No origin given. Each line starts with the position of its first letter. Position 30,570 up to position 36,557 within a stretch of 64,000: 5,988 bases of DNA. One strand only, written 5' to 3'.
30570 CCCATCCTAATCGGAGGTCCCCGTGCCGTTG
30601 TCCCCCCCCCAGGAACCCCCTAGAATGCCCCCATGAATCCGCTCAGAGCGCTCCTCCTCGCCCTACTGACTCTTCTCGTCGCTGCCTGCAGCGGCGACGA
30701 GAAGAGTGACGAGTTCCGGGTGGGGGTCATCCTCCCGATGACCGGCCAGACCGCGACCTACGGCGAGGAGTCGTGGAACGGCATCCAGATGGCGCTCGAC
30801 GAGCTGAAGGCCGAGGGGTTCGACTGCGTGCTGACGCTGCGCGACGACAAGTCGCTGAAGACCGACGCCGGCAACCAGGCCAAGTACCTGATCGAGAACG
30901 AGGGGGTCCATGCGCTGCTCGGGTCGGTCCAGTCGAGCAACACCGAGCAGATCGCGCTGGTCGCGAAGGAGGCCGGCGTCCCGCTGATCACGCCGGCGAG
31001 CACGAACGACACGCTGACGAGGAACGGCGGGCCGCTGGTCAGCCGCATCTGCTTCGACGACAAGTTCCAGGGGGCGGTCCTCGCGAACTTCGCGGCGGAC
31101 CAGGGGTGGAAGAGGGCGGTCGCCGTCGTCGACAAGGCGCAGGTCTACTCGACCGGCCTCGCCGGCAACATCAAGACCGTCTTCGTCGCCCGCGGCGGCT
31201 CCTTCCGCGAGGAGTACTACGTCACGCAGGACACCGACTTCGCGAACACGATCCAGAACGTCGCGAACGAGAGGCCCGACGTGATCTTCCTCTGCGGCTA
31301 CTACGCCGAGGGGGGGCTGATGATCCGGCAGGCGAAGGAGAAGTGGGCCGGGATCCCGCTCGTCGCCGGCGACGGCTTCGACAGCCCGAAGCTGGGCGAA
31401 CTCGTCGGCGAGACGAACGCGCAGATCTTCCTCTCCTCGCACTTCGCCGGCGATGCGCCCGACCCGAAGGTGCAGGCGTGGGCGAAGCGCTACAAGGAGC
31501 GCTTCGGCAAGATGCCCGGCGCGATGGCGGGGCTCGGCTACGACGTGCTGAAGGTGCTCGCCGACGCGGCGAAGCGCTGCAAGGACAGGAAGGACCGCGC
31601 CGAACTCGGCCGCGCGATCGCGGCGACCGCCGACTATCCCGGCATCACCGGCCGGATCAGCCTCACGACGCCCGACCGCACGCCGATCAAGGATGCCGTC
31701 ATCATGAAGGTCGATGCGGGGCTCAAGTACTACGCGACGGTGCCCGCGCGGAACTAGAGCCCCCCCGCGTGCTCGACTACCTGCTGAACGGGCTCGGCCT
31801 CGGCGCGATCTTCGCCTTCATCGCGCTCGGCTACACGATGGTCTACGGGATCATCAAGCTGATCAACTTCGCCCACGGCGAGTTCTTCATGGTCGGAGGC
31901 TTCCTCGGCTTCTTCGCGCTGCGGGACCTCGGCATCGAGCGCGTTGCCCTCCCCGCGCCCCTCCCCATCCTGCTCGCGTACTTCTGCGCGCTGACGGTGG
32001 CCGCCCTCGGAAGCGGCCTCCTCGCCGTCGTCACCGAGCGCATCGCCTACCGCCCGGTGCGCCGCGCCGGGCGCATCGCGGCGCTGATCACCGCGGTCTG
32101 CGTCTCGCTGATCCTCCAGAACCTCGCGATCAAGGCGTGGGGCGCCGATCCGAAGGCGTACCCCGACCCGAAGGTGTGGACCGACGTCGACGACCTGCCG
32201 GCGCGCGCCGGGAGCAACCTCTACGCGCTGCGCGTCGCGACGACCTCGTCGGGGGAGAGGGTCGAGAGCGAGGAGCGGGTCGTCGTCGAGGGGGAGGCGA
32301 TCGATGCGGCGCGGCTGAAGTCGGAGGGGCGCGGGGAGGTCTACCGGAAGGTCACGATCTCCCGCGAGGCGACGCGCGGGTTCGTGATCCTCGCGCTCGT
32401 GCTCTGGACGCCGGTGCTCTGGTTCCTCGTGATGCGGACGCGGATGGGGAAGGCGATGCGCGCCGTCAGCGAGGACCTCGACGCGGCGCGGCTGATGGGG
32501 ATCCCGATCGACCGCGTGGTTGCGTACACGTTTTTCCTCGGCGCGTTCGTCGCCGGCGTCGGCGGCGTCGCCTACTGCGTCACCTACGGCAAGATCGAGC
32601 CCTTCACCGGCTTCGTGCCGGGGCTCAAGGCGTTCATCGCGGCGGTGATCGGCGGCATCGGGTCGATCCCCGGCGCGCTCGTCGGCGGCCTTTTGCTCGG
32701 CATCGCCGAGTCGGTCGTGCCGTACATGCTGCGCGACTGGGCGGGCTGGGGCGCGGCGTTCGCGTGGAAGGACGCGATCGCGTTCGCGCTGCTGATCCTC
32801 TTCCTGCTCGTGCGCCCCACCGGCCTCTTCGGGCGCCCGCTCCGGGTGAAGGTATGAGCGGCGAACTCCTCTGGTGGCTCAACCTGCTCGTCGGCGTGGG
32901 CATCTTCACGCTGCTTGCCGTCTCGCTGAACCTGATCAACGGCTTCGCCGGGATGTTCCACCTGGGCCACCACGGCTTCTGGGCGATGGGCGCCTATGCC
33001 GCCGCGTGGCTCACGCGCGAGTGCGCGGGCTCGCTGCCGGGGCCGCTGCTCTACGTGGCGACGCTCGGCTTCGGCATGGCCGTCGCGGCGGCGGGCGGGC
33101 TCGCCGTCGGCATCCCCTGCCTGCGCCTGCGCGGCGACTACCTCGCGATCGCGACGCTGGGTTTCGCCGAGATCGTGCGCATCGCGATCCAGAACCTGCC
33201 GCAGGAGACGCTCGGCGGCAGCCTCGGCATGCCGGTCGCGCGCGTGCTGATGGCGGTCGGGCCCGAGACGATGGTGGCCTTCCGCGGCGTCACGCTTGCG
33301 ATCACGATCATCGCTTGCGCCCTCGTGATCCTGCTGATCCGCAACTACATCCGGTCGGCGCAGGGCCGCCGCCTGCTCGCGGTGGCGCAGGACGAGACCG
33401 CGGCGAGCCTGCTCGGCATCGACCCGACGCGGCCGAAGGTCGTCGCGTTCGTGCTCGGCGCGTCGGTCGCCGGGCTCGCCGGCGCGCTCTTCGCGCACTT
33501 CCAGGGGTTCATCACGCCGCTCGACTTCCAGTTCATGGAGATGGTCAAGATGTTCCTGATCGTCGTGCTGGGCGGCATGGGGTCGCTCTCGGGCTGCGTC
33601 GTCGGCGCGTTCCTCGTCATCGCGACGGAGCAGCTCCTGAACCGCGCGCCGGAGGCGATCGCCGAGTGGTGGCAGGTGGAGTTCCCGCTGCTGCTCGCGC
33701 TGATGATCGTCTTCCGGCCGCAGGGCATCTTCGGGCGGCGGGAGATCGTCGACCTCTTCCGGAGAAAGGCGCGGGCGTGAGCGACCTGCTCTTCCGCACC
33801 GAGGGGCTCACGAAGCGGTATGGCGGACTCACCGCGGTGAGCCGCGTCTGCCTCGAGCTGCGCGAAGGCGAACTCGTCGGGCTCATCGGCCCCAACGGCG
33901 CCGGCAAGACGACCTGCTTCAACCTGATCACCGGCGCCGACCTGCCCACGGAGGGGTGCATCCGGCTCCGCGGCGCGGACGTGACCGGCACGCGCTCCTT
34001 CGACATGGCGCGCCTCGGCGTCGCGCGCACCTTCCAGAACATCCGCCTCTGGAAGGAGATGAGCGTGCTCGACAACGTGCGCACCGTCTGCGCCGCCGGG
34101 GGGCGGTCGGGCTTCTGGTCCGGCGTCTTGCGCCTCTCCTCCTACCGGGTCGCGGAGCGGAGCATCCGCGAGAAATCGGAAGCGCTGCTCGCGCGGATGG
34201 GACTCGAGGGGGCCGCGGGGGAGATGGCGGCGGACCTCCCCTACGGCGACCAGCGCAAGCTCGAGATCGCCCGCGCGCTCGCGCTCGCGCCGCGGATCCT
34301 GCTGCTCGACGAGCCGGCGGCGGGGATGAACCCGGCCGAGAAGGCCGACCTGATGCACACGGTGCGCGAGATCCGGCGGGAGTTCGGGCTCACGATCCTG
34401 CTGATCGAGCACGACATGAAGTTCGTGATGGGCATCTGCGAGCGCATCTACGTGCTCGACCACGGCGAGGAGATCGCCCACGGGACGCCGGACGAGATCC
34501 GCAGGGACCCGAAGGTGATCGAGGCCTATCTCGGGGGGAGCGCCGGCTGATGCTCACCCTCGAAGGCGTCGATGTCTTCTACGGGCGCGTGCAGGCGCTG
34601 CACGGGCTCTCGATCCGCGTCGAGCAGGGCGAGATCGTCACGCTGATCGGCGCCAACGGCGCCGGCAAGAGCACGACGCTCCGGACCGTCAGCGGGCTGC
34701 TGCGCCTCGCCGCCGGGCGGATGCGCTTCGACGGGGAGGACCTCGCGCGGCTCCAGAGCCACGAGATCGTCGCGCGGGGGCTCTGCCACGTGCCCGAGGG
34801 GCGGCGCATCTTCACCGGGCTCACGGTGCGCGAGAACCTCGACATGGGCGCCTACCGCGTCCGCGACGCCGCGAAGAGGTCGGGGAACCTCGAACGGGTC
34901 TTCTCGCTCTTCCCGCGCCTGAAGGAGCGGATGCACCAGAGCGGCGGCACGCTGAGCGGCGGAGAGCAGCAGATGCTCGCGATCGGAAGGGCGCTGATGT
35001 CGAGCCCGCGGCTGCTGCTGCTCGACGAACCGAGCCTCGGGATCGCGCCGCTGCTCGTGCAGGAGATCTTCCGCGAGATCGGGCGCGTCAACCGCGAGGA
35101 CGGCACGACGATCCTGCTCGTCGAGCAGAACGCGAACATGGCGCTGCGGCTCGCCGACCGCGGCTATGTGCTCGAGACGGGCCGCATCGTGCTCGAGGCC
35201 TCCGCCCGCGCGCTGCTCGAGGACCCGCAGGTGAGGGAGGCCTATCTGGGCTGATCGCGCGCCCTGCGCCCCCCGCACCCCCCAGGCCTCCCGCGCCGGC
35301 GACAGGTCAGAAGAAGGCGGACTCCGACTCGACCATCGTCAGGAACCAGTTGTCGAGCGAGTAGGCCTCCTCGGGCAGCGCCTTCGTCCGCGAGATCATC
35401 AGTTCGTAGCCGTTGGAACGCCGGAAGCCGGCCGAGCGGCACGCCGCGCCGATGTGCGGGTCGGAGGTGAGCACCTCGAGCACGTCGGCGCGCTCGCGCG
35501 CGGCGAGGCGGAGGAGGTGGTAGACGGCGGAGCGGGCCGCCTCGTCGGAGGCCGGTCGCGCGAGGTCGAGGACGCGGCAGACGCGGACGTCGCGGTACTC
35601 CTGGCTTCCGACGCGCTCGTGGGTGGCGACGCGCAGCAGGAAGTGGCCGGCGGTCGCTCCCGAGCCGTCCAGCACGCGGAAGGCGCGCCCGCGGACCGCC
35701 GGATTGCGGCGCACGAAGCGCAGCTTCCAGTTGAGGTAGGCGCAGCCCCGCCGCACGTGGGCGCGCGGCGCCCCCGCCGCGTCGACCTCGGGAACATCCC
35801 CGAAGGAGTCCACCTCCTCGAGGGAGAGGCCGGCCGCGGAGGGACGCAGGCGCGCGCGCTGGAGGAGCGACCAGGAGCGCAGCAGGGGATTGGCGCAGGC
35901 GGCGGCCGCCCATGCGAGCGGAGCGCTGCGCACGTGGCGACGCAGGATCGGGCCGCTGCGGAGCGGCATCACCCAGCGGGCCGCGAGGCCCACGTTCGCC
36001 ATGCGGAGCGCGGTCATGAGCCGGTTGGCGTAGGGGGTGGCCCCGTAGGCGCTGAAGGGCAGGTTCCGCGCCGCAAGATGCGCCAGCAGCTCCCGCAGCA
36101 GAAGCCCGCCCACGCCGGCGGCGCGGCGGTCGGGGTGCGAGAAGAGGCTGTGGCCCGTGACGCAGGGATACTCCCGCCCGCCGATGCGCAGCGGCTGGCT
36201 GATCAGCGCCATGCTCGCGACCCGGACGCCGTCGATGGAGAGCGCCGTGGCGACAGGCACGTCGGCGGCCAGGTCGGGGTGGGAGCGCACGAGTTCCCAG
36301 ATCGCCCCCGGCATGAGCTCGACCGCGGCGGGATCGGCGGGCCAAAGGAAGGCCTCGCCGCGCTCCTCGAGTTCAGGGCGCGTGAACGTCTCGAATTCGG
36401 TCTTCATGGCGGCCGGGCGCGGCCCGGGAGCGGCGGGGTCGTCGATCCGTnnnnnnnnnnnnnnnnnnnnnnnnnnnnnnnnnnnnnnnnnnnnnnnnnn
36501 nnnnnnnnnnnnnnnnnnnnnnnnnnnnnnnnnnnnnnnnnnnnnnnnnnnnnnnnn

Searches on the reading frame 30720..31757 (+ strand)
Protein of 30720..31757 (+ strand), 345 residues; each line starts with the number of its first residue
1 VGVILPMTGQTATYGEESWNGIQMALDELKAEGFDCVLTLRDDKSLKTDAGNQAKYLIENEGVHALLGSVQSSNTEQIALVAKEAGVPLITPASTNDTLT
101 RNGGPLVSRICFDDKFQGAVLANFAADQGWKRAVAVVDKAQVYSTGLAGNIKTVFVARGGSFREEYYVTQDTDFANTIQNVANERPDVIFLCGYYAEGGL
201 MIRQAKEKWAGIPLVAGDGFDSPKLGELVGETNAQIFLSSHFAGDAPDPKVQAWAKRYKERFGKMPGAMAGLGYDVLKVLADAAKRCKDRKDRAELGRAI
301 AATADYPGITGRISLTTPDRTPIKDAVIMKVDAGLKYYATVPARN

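Call 35: search_protein_families(library=pfam, proteins=[window:30720-31757:+])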
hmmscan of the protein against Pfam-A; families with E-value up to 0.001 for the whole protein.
window:30720-31757:+ (345 aa): 3 families
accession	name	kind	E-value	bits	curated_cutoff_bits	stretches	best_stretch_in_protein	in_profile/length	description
PF13458.12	Peripla_BP_6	-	3.3e-48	165.6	31.7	1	2-333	5-340/343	Periplasmic binding protein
PF01094.35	ANF_receptor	-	6e-19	68.7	25.4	1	22-206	6-198/353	Receptor family ligand binding region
PF13433.12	Peripla_BP_5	-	3.3e-08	33.4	27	0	2-81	4-87/363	Periplasmic binding protein domain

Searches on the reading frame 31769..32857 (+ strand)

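Call 35: search_protein_families(library=pfam, proteins=[window:31769-32857:+])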
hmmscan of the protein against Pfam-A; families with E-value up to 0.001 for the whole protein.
window:31769-32857:+ (362 aa): 1 family
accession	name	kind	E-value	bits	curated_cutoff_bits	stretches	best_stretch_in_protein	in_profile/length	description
PF02653.21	BPD_transp_2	-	6e-45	153.9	26.8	1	5-346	2-269/269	Branched-chain amino acid transport system / permease component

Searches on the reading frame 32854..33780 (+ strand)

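Call 35: search_protein_families(library=pfam, proteins=[window:32854-33780:+])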
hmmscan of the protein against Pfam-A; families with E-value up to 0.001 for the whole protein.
window:32854-33780:+ (308 aa): 1 family
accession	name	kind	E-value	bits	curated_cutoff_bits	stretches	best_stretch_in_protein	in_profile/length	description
PF02653.21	BPD_transp_2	-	2.6e-44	151.8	26.8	1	9-284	3-265/269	Branched-chain amino acid transport system / permease component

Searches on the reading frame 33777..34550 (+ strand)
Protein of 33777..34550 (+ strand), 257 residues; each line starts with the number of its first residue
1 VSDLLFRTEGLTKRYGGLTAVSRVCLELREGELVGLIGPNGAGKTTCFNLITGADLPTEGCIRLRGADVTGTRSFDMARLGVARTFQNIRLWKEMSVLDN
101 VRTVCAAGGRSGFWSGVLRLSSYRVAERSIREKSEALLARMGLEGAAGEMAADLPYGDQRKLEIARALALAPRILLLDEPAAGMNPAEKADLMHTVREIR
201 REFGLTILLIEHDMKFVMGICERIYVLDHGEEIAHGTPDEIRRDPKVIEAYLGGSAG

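Call 35: search_protein_families(library=pfam, proteins=[window:33777-34550:+])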
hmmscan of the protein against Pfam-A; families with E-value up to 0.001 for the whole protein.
window:33777-34550:+ (257 aa): 3 families
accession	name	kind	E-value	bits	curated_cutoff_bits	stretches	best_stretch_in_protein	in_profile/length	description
PF00005.33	ABC_tran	-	5.4e-28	98.7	25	1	23-181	3-136/137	ABC transporter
PF12399.14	BCA_ABC_TP_C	-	1.6e-13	50.4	25.5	1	233-256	3-26/27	Branched-chain amino acid ATP-binding cassette transporter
PF13304.12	AAA_21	-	1.1e-06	29.4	27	0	146-199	230-279/304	AAA domain, putative AbiEii toxin, Type IV TA system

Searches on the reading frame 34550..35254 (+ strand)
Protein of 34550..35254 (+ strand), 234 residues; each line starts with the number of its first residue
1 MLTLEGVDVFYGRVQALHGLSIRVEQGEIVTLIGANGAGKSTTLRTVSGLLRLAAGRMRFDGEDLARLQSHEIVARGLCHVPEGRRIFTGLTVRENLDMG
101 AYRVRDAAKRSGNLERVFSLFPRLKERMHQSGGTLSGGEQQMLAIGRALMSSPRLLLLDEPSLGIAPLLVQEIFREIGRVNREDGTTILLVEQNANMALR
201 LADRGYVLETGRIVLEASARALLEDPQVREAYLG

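Call 35: search_protein_families(library=pfam, proteins=[window:34550-35254:+])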
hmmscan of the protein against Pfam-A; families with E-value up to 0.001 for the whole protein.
window:34550-35254:+ (234 aa): 3 families
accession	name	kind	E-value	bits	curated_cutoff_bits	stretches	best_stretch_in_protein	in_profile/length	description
PF00005.33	ABC_tran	-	3e-31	109.3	25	1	17-162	1-136/137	ABC transporter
PF13304.12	AAA_21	-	6.8e-10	39.9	27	1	30-124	2-94/304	AAA domain, putative AbiEii toxin, Type IV TA system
PF20703.3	nSTAND1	-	0.00012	22.3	27.1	1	7-52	13-56/379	Novel STAND NTPase 1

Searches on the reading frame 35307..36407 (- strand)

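Call 35: search_protein_families(library=pfam, proteins=[window:35307-36407:-])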
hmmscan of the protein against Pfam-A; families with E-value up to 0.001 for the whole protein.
window:35307-36407:- (366 aa): 1 family
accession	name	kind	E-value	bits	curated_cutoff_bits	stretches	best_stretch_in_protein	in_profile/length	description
PF13527.13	Acetyltransf_9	-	0.0006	20.2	25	1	59-120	49-110/127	Acetyltransferase (GNAT) domain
